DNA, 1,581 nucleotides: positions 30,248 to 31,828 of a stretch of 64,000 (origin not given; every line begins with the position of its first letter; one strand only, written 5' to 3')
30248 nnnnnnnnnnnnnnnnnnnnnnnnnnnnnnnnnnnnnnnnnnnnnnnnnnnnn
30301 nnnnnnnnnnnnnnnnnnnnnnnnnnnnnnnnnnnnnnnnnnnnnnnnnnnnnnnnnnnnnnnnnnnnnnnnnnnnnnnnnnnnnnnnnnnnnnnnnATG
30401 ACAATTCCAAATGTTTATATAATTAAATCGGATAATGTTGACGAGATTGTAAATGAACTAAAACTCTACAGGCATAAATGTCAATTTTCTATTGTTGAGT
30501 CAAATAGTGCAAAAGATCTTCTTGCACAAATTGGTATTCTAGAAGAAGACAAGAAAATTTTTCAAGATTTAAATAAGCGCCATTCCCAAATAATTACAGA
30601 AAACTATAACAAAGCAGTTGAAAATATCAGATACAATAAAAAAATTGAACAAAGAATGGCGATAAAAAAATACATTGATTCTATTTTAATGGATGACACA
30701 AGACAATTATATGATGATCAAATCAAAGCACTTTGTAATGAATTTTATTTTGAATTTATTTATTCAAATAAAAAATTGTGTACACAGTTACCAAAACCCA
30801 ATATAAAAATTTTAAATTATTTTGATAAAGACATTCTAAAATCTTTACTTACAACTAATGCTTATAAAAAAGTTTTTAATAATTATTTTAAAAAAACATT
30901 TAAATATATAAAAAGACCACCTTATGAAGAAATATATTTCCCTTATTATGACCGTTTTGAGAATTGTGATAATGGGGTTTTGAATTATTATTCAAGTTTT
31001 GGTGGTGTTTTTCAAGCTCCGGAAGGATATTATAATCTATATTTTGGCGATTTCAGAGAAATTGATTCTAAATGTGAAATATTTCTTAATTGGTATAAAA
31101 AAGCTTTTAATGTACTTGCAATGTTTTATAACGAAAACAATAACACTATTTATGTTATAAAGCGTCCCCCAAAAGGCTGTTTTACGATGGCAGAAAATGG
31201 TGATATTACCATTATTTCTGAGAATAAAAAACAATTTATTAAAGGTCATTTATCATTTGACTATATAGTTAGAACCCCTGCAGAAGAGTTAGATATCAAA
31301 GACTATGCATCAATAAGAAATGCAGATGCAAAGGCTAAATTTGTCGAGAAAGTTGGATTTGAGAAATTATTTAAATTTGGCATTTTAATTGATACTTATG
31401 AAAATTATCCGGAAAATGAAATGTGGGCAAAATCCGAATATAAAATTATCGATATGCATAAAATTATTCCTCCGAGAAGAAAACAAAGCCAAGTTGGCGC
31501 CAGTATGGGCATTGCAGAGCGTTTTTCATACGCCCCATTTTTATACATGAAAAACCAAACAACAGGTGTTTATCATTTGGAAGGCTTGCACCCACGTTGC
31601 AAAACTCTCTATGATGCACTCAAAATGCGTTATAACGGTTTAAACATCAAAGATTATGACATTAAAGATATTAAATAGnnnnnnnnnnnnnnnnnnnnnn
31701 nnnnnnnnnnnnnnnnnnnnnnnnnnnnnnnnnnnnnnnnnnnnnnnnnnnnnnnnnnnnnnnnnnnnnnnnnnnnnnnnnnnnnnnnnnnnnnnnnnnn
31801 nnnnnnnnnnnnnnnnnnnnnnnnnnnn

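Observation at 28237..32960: Five-gene co-directional operon of orphan proteins ending in a dGTPase-like HD enzyme: a candidate novel defence system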

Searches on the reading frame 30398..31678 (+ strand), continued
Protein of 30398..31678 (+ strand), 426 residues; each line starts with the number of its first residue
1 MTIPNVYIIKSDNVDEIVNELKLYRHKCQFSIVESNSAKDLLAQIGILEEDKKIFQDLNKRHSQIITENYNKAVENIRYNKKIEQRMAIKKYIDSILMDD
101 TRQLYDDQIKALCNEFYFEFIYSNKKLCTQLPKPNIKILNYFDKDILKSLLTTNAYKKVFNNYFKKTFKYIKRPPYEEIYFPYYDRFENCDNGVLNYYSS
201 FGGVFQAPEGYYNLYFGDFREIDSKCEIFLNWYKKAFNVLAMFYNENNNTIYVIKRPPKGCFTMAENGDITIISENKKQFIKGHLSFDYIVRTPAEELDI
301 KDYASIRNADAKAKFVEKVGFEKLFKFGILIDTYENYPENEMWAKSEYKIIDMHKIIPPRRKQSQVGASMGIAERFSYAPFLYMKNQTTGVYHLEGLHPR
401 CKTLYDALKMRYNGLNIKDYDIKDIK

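Call 39: fold_search(model_id=the predicted structure, library=viral)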
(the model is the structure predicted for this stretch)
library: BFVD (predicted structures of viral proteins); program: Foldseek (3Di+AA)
matches with E <= 10: 562; with E <= 0.001: 1
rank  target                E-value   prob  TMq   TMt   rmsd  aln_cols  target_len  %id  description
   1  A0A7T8                1.9e-07  1.00  0.26  0.28  16.6       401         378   16  DUF6745 domain-containing protein [Microcystis phage LMM01]
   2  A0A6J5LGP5            8.7e-02  0.99  0.18  0.49   6.4       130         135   14  Uncharacterized protein (Fragment) [uncultured Caudovirales phage]
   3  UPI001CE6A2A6         2.0e-01  0.08  0.10  0.12  19.2       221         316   12  (no name look-up for this kind of identifier)
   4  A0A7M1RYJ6            2.7e-01  0.04  0.07  0.05  19.3       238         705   10  Uncharacterized protein [uncultured phage cr108_1]
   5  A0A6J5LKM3            5.2e-01  0.10  0.08  0.07  12.8       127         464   12  Uncharacterized protein [uncultured Caudovirales phage]
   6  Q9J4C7                5.2e-01  0.08  0.09  0.04  14.8       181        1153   14  Pro-Pol polyprotein [equine foamy virus Equus caballus]
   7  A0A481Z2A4            6.6e-01  0.02  0.10  0.07  22.5       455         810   13  Ribonuclease III [Pithovirus LCPAC101]
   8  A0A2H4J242            7.8e-01  0.02  0.07  0.10  19.9       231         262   13  S1 motif domain-containing protein [uncultured Caudovirales phage]
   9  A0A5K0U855            7.8e-01  0.02  0.10  0.09  24.3       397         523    9  Ribonuclease 3 [Yasminevirus sp. GU-2018]
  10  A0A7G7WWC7            8.2e-01  0.18  0.07  0.24   6.7        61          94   13  Uncharacterized protein [Rhizobium phage AF3]
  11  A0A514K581            8.7e-01  0.10  0.06  0.23  12.8        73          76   16  Uncharacterized protein [Nitrosopumilus spindle-shaped virus]
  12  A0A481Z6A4            8.7e-01  0.03  0.13  0.11  20.9       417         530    8  Ribonuclease III [Pithovirus LCPAC104]
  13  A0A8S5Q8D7            9.7e-01  0.33  0.10  0.35   7.0        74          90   11  Uncharacterized protein [Siphoviridae sp. ct2ZW1]
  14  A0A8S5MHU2            9.7e-01  0.06  0.08  0.08  15.6       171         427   10  Kelch-like protein 3, Serine/threonine-protein kinase domain, transferase [Siphoviridae sp. ctHxr66]
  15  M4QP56                9.7e-01  0.05  0.11  0.18  14.5       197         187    9  Uncharacterized protein [Loktanella phage pCB2051-A]
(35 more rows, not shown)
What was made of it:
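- On DUF6745 (PF20530), for the C-terminal half of g4: Foldseek to the Ma-LMM01 DUF6745 protein gives E 1.9e-7 (call 39).
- Closest known: Microcystis phage Ma-LMM01 gp175-gp174. Same: The g4 model matches the Ma-LMM01 DUF6745 protein (call 39).
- Checked: The g4 model matches the DUF6745 protein of phage Ma-LMM01 (Foldseek E 1.9e-7, call 39).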

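Call 59: search_protein_families(library=phrogs, proteins=[L031:8418-8750:+, L029:8439-8774:+], max_evalue=0.01)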
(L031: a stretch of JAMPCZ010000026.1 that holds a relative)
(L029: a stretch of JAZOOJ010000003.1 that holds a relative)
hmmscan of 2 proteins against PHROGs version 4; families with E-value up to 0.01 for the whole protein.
L031:8418-8750:+ (110 aa): 0 families

L029:8439-8774:+ (111 aa): 0 families

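Call 60: search_protein_families(library=pfam, proteins=[L031:8418-8750:+, L029:8439-8774:+, L031:7209-8396:+, L029:7437-8420:+, L019:7584-8561:+], max_evalue=0.1)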
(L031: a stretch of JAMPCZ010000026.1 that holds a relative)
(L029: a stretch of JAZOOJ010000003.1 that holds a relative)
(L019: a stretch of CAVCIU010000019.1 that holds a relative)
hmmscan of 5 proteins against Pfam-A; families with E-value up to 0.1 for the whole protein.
L031:8418-8750:+ (110 aa): 0 families

L029:8439-8774:+ (111 aa): 0 families

L031:7209-8396:+ (395 aa): 1 family
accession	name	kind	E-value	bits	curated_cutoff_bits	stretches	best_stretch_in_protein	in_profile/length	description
PF20530.3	DUF6745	-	3.5e-10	40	27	1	212-301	39-128/206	Domain of unknown function (DUF6745)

L029:7437-8420:+ (327 aa): 1 family
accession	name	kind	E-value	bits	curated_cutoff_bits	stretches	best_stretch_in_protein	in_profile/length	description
PF20530.3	DUF6745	-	2.7e-09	37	27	1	146-233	41-128/206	Domain of unknown function (DUF6745)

L019:7584-8561:+ (325 aa): 1 family
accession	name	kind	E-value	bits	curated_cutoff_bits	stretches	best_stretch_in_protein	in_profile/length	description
PF06189.17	5-nucleotidase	-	0.026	13.7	28.2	1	68-134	7-72/302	5'-nucleotidase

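Call 99: search_protein_families(library=pfam, proteins=[L018:9608-11875:+, L032:1854-2822:+, L034:6200-7294:+, L034:12222-12740:+, L032:13497-13955:+, L032:15543-15989:+, L022:9818-11176:+], max_evalue=0.01)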
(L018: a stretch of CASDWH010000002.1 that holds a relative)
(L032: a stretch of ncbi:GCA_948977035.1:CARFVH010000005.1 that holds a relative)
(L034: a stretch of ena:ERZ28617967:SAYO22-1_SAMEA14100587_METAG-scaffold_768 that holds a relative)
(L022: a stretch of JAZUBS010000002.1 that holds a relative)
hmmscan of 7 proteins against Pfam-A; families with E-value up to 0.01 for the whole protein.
L018:9608-11875:+ (755 aa): 2 families
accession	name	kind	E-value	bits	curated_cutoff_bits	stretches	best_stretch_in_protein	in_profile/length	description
PF21403.4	OTU1_UBXL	-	0.00074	20.5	22.7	0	427-446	11-30/49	OTU1, UBXL domain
PF00571.33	CBS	-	0.003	18.3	24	0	426-448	6-30/57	CBS domain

L032:1854-2822:+ (322 aa): 0 families

L034:6200-7294:+ (364 aa): 0 families

L034:12222-12740:+ (172 aa): 0 families

L032:13497-13955:+ (152 aa): 0 families

L032:15543-15989:+ (148 aa): 0 families

L022:9818-11176:+ (452 aa): 7 families
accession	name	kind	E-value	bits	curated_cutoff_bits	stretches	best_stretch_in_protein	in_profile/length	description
PF08275.17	DNAG_N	-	6e-36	123.8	26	1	124-250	1-127/128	DNA primase catalytic core, N-terminal domain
PF01807.25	Zn_ribbon_DnaG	-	2.7e-35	120.5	24.9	1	10-101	4-95/98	CHC2 zinc finger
PF13155.12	Toprim_2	-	5e-19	68.9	22.1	1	262-359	2-88/88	Toprim-like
PF13662.12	Toprim_4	-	2.7e-15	56.8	25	1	259-324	2-72/85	Toprim domain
PF01751.28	Toprim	-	2.3e-09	37.7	23.1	1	260-328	2-82/96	Toprim domain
PF10410.14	DnaB_bind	-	3.5e-06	27.6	20.6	1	378-433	1-55/56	DnaB-helicase binding domain of primase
PF13362.12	Toprim_3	-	0.0025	18.7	27.2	1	260-365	2-95/95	Toprim domain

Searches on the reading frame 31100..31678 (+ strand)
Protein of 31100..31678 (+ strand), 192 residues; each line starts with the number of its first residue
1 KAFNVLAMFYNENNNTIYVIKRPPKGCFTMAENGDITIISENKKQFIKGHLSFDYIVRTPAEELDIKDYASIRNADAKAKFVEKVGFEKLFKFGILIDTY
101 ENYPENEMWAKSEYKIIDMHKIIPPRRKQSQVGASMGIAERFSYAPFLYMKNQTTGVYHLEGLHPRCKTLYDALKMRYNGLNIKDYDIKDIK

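Call 56: search_dna_similar(query=window:31100-31678:+, collection=phages, mode=protein, max_evalue=0.01, max_rows=30)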
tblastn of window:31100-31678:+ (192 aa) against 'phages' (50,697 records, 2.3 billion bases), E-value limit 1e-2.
No match.
